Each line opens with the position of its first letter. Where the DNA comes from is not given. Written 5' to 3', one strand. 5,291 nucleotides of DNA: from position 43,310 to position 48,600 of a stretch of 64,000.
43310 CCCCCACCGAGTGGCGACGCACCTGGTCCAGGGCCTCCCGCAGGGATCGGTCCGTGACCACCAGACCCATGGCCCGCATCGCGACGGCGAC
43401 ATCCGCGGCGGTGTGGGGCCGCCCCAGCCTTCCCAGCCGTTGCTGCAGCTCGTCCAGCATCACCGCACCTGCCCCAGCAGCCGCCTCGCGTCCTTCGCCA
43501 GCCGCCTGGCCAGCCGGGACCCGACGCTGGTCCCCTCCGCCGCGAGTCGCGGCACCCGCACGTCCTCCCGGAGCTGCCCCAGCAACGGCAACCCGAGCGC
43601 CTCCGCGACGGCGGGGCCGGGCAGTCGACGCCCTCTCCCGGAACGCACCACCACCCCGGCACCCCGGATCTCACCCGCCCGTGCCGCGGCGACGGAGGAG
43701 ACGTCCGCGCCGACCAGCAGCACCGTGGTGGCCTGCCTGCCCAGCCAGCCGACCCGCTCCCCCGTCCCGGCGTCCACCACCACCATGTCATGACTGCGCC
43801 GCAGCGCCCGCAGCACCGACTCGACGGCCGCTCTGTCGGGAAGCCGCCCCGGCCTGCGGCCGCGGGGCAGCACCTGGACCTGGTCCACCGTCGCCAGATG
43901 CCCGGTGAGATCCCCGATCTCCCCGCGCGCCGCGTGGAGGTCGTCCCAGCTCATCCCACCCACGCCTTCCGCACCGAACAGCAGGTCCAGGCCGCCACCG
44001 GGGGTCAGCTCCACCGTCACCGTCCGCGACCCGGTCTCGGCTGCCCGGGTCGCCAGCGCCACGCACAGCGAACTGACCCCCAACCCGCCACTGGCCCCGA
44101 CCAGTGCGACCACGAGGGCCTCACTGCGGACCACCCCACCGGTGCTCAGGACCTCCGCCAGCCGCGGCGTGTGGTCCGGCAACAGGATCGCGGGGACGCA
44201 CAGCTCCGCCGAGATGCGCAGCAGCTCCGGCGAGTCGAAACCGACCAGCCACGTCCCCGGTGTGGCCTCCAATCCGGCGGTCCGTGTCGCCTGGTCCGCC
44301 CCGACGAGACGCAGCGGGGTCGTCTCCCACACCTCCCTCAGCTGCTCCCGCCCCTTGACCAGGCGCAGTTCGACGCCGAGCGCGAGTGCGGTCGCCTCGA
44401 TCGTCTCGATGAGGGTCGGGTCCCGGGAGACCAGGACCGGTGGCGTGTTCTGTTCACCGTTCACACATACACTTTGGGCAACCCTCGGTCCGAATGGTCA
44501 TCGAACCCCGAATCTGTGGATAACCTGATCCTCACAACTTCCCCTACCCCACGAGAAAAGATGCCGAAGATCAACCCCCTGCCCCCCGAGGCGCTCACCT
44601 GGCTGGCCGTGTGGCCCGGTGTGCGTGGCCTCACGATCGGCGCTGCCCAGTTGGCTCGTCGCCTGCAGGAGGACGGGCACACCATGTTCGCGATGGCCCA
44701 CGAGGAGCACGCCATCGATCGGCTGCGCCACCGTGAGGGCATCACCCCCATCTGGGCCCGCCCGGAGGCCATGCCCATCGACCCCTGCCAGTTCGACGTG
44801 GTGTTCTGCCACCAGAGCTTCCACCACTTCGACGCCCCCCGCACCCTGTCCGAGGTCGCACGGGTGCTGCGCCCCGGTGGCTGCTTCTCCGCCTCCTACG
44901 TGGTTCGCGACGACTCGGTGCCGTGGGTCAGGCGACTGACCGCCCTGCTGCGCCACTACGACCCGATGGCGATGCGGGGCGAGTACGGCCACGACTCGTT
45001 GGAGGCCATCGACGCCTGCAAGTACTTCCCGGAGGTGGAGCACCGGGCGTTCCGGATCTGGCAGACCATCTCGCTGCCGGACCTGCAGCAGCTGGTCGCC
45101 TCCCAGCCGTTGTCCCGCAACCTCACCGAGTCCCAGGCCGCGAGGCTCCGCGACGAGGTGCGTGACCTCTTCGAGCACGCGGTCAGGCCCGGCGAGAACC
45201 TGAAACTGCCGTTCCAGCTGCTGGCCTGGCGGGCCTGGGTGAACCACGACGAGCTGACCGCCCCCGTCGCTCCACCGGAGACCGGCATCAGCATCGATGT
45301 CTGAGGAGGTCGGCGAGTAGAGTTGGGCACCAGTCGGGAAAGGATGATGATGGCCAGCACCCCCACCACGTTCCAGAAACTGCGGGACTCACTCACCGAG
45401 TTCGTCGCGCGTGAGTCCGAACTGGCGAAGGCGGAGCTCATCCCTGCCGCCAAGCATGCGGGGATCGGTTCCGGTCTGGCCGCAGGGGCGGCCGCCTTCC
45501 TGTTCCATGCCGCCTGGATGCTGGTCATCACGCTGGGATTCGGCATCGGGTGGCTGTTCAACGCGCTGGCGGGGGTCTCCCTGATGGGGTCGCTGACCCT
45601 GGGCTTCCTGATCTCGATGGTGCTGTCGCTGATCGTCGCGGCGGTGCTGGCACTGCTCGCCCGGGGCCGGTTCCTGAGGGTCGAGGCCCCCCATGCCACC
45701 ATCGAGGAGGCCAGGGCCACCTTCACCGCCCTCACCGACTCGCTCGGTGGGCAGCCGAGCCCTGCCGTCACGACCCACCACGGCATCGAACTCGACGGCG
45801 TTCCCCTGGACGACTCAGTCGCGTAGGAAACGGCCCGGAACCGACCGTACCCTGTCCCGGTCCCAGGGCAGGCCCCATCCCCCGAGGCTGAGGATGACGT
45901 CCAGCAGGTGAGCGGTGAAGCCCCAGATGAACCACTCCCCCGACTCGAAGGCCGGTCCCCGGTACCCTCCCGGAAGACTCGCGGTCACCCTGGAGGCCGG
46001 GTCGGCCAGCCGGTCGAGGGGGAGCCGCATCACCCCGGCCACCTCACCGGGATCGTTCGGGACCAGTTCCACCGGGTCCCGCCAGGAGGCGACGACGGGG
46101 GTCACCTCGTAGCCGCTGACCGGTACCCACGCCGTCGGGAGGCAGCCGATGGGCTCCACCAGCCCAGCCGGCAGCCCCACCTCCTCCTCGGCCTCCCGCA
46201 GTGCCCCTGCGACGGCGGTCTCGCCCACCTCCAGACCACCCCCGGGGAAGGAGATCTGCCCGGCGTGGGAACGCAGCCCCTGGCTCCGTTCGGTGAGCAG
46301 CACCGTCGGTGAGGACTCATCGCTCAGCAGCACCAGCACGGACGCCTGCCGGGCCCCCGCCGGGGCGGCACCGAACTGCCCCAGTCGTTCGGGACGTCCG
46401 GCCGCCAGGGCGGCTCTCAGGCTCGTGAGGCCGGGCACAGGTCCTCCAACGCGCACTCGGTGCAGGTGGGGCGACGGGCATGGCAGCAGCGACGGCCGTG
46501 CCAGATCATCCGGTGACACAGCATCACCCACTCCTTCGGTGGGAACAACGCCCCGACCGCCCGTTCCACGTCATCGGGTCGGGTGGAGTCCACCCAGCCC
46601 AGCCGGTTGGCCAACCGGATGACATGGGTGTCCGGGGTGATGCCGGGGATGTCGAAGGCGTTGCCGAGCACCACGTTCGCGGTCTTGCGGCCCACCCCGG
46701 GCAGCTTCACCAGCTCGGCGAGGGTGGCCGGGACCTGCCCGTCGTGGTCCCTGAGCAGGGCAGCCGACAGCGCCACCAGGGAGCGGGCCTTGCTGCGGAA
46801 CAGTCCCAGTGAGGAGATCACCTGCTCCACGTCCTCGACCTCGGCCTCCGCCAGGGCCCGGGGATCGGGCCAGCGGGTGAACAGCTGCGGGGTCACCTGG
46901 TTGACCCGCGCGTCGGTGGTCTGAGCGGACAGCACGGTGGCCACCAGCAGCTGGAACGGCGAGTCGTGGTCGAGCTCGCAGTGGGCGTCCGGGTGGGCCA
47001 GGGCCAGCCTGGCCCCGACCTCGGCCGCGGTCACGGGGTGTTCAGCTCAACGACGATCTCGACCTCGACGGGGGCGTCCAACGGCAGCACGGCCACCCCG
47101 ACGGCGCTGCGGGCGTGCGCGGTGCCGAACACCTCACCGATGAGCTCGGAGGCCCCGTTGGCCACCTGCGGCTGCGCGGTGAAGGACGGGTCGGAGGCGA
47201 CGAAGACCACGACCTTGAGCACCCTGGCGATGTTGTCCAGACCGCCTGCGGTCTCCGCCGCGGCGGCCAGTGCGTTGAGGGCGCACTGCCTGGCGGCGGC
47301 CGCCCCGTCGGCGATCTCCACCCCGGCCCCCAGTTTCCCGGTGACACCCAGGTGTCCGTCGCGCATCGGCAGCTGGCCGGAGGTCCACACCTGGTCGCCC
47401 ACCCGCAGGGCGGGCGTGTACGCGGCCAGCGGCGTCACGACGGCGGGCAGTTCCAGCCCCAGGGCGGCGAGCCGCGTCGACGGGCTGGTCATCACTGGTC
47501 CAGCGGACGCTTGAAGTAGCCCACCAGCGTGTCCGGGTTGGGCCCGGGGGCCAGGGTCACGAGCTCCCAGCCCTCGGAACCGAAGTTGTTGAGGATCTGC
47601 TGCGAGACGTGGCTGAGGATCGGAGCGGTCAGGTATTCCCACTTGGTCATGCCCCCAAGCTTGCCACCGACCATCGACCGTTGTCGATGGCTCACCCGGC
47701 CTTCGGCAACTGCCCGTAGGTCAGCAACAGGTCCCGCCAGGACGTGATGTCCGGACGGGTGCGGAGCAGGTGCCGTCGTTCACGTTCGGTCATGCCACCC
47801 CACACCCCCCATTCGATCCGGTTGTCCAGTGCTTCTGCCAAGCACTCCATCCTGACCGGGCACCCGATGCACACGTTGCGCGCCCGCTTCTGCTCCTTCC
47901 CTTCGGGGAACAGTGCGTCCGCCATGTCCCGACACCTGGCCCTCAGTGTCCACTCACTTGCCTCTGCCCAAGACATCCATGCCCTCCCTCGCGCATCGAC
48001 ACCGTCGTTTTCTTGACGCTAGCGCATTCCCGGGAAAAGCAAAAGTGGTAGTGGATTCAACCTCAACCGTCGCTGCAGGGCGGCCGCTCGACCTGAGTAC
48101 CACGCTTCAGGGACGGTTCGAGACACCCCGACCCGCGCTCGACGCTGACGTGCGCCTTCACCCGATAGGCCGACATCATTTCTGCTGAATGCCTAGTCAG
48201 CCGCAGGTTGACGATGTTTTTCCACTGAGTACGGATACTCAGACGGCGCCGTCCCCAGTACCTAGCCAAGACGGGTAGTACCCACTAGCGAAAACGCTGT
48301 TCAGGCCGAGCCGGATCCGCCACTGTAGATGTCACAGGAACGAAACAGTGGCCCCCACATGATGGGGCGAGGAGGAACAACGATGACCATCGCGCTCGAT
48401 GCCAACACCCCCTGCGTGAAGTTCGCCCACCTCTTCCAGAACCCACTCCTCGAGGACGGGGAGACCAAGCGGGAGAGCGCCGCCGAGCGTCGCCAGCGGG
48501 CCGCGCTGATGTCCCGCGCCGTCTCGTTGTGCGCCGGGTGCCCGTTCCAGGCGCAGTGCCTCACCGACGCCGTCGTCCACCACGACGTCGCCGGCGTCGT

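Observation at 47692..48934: Divergent pair of WhiB-like regulators with an AT-rich, palindrome-bearing control region; one is a Wbl-HTH fusion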

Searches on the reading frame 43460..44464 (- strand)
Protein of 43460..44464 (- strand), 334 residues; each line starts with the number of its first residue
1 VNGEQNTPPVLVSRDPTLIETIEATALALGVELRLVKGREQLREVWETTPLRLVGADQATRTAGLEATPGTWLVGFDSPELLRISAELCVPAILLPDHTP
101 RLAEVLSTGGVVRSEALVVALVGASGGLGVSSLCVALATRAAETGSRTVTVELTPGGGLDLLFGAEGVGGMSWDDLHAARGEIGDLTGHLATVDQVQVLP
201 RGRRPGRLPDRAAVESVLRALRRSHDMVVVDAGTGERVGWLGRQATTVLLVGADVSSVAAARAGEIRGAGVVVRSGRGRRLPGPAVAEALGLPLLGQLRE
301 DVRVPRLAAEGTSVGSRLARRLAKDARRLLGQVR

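Call 3: search_protein_families(library=pfam, proteins=[window:43460-44464:-], max_evalue=0.01)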
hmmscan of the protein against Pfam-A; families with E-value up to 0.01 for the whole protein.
window:43460-44464:- (334 aa): 2 families
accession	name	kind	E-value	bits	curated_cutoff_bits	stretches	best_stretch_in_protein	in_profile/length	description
PF01656.29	CbiA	-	0.00015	22.2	25.4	1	120-313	2-124/125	CobQ/CobB/MinD/ParA nucleotide binding domain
PF06564.18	CBP_BcsQ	-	0.0038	17.2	21.3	1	118-224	3-115/234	Cellulose biosynthesis protein BcsQ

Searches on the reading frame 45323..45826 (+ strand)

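Call 3: search_protein_families(library=pfam, proteins=[window:45323-45826:+], max_evalue=0.01)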
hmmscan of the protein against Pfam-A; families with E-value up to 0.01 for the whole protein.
window:45323-45826:+ (167 aa): 1 family
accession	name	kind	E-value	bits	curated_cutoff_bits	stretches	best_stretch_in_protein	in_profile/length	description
PF07332.16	Phage_holin_3_6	-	2e-16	60.5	28.4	1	17-137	4-115/116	Putative Actinobacterial Holin-X, holin superfamily III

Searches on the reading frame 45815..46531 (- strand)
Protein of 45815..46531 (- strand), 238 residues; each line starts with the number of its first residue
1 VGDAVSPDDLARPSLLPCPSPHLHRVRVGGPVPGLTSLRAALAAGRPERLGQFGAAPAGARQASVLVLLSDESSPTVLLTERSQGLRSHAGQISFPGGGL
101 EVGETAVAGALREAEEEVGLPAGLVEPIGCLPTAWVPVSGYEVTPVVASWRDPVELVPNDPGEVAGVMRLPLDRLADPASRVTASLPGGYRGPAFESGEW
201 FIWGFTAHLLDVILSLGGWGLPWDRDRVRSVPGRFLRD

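Call 3: search_protein_families(library=pfam, proteins=[window:45815-46531:-], max_evalue=0.01)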
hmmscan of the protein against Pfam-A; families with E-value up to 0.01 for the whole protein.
window:45815-46531:- (238 aa): 1 family
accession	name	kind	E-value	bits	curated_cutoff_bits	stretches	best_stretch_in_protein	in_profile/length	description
PF00293.34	NUDIX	-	1.3e-17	64.5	21.1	1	61-176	2-120/134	NUDIX domain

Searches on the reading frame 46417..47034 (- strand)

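Call 3: search_protein_families(library=pfam, proteins=[window:46417-47034:-], max_evalue=0.01)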
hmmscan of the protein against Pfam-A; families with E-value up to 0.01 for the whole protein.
window:46417-47034:- (205 aa): 4 families
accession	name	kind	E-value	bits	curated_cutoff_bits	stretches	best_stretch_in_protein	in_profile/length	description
PF00730.31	HhH-GPD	-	3.6e-24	85.6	26.2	1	31-165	1-107/108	HhH-GPD superfamily base excision DNA repair protein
PF00633.29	HHH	-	1.2e-10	41.1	24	1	97-123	2-28/30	Helix-hairpin-helix motif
PF14520.12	HHH_5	-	0.0056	17.6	27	0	103-119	32-48/57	Helix-hairpin-helix domain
PF21176.3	RecR_HhH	-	0.0077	16.5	27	0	107-119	7-19/45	RecR, helix-hairpin-helix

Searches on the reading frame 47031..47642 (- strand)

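Call 3: search_protein_families(library=pfam, proteins=[window:47031-47642:-], max_evalue=0.01)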
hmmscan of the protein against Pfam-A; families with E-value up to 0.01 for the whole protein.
window:47031-47642:- (203 aa): 2 families
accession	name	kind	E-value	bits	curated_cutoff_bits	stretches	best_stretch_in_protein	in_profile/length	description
PF14588.11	YjgF_endoribonc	-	3.7e-22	79.1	35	1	56-199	2-147/148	YjgF/chorismate_mutase-like, putative endoribonuclease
PF01042.26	Ribonuc_L-PSP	-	1.4e-18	67.5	27.3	1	70-199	6-120/121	Endoribonuclease L-PSP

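Call 4: search_protein_families(library=ncbifam, proteins=[window:47031-47642:-], max_evalue=0.01)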
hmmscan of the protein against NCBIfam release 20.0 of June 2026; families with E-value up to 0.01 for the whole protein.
window:47031-47642:- (203 aa): 2 families
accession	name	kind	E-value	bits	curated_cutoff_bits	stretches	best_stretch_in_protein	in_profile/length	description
TIGR00004.1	TIGR00004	subfamily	1.5e-10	41.3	106.25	1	71-198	12-123/125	Rid family detoxifying hydrolase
NF008490.0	PRK11401.1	equivalog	2e-05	24.5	222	1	73-197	15-124/129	enamine/imine deaminase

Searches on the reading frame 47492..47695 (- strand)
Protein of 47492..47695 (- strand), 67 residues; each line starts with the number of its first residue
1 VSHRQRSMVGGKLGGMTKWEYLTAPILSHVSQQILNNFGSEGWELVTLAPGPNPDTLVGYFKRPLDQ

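Call 3: search_protein_families(library=pfam, proteins=[window:47492-47695:-], max_evalue=0.01)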
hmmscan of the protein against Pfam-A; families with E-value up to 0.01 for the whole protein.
window:47492-47695:- (67 aa): 1 family
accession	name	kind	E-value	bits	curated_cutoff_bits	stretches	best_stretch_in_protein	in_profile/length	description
PF13783.11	DUF4177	-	9.6e-05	23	25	1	31-58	26-52/65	Domain of unknown function (DUF4177)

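Call 4: search_protein_families(library=ncbifam, proteins=[window:47492-47695:-], max_evalue=0.01)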
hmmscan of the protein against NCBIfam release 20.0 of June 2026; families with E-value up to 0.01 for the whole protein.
window:47492-47695:- (67 aa): 1 family
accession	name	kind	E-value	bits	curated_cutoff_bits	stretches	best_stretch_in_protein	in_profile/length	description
NF053529.1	Sp36_fam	equivalog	3.5e-18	65.3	50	1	19-64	1-50/50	Sp36 family protein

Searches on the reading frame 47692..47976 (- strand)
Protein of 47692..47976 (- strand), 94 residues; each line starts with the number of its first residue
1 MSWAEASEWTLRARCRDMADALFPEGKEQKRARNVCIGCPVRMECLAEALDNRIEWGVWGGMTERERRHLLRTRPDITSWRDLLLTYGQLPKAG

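Call 3: search_protein_families(library=pfam, proteins=[window:47692-47976:-], max_evalue=0.01)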
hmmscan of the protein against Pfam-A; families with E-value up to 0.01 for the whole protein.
window:47692-47976:- (94 aa): 1 family
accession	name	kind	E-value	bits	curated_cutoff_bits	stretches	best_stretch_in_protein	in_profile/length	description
PF02467.21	Whib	-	8.3e-22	78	23.6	1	9-70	1-65/65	Transcription factor WhiB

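Call 4: search_protein_families(library=ncbifam, proteins=[window:47692-47976:-], max_evalue=0.01)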
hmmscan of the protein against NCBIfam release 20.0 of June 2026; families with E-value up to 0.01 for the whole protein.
window:47692-47976:- (94 aa): 0 families

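Call 48: search_solved_structures(query=window:47692-47976:-, max_evalue=0.01, show_alignments=2)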
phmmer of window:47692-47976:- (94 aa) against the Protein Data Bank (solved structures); distinct sequences matched with E-value up to 0.01: 9.
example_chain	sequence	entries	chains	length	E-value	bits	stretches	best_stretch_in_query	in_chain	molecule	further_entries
7f7n_A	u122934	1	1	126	1.5e-23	86.3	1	5-84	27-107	Transcriptional regulator WhiB4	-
8dy9_H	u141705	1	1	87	9.8e-14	54.8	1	7-72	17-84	Transcriptional regulator WhiB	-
8dy7_H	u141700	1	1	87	1.1e-13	54.7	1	7-72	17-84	Transcriptional regulator WhiB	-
5oay_A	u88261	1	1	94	1.3e-10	44.7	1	5-73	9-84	Transcriptional regulator WhiB1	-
6ono_A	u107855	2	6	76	4.3e-10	43.1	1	8-72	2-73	Transcription regulator WhiB1 | Transcriptional regulator WhiB1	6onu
8cyf_A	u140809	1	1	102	1.4e-08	38.2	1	6-72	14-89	Redox- and pH-responsive transcriptional regulator WhiB3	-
8cwr_A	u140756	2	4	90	1.8e-08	37.9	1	6-72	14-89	Redox- and pH-responsive transcriptional regulator WhiB3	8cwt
7kif_Z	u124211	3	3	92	5e-08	36.5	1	24-64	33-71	Probable transcriptional regulator WhiB7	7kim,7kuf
7kug_A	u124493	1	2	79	5.3e-08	36.4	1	21-62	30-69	Probable transcriptional regulator WhiB7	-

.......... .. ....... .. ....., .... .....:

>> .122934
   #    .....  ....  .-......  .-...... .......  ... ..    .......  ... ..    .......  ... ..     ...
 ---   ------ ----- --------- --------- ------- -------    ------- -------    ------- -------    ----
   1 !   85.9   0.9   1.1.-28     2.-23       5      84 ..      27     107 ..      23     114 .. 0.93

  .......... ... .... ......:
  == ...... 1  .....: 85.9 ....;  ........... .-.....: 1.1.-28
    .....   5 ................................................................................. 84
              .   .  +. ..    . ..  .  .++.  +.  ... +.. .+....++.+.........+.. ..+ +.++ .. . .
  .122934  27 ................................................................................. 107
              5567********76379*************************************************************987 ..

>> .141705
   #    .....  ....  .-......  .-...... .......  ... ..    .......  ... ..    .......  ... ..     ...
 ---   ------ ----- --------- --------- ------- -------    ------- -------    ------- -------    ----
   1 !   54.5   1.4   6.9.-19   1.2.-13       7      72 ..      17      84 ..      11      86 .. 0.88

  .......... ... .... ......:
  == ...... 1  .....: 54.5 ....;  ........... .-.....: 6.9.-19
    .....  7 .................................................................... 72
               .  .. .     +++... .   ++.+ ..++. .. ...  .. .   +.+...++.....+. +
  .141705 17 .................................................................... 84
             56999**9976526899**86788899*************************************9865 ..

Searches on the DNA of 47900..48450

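Call 16: search_rna_families(source=window, start=47900, end=48450, threshold=evalue, max_evalue=10)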
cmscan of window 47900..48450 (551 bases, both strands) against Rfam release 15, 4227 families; matches with E-value up to 10: 0.
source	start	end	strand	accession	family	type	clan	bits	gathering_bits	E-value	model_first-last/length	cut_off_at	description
